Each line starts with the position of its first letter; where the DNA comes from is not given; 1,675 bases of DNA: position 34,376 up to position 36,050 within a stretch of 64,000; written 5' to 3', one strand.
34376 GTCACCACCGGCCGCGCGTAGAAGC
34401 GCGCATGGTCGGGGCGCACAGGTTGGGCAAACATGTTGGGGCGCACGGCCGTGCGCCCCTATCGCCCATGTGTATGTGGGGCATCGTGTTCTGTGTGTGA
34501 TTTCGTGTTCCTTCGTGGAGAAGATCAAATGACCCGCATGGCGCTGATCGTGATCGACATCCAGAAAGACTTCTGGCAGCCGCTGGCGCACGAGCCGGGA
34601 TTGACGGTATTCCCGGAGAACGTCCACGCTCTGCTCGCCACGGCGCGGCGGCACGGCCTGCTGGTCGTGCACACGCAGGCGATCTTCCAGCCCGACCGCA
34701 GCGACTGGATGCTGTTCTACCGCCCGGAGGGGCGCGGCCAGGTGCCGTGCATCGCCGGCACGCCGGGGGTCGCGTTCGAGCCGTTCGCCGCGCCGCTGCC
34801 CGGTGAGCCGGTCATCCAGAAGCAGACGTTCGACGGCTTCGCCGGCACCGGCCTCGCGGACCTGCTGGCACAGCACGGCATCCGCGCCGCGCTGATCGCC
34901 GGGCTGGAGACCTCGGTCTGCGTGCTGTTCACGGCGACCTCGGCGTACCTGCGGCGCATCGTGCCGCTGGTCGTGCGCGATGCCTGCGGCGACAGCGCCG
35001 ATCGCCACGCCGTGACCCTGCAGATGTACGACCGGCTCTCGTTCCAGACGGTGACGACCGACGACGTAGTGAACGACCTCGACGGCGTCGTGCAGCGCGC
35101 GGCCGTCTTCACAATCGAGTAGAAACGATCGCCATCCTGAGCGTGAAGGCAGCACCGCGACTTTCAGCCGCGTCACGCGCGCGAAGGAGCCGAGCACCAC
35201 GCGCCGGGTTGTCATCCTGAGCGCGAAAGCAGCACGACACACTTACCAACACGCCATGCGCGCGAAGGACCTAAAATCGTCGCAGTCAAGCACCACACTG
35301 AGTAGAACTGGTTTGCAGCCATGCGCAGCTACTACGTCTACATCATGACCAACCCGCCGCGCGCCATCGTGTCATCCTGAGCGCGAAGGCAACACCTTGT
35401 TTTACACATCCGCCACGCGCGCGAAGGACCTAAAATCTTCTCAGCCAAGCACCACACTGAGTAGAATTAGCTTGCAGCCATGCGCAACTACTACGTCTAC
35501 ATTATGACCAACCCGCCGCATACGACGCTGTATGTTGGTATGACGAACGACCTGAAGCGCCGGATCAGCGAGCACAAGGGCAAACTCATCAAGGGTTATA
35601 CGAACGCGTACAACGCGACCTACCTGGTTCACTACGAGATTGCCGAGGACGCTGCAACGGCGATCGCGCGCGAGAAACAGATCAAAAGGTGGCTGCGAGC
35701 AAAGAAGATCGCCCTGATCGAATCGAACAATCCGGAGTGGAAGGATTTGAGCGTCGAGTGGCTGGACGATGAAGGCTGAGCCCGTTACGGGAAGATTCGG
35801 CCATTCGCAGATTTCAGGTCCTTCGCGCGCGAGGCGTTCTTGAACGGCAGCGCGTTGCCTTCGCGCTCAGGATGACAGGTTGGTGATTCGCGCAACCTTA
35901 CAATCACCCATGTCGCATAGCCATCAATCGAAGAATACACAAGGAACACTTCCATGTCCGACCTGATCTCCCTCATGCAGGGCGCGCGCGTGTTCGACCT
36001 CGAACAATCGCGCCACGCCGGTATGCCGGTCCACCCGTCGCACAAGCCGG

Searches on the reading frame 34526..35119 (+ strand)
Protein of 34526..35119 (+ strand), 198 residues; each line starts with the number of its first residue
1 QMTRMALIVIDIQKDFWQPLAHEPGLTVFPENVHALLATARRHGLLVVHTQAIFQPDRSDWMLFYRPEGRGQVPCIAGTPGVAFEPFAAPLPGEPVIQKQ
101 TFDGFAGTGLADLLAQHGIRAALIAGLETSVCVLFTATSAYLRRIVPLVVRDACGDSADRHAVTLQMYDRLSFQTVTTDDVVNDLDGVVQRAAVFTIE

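Call 72: search_protein_families(library=pfam, proteins=[window:34526-35119:+], max_evalue=0.001)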
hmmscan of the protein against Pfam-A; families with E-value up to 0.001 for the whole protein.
window:34526-35119:+ (198 aa): 1 family
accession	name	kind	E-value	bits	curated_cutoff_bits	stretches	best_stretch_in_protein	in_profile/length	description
PF00857.26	Isochorismatase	-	1.9e-33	116.4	27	1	6-178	2-172/175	Isochorismatase domain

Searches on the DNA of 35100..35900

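Call 73: search_rna_families(source=window, start=35100, end=35900, threshold=evalue, max_evalue=10, show_alignments=2)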
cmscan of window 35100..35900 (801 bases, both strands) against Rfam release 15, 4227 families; matches with E-value up to 10: 1.
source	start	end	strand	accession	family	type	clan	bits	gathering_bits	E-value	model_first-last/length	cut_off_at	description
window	35154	35203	-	RF03157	L31-Gammaproteobacteria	Cis-reg; leader;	CL00118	14.5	33.2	2.6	1-53/53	no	L31-Gammaproteobacteria ribosomal protein leader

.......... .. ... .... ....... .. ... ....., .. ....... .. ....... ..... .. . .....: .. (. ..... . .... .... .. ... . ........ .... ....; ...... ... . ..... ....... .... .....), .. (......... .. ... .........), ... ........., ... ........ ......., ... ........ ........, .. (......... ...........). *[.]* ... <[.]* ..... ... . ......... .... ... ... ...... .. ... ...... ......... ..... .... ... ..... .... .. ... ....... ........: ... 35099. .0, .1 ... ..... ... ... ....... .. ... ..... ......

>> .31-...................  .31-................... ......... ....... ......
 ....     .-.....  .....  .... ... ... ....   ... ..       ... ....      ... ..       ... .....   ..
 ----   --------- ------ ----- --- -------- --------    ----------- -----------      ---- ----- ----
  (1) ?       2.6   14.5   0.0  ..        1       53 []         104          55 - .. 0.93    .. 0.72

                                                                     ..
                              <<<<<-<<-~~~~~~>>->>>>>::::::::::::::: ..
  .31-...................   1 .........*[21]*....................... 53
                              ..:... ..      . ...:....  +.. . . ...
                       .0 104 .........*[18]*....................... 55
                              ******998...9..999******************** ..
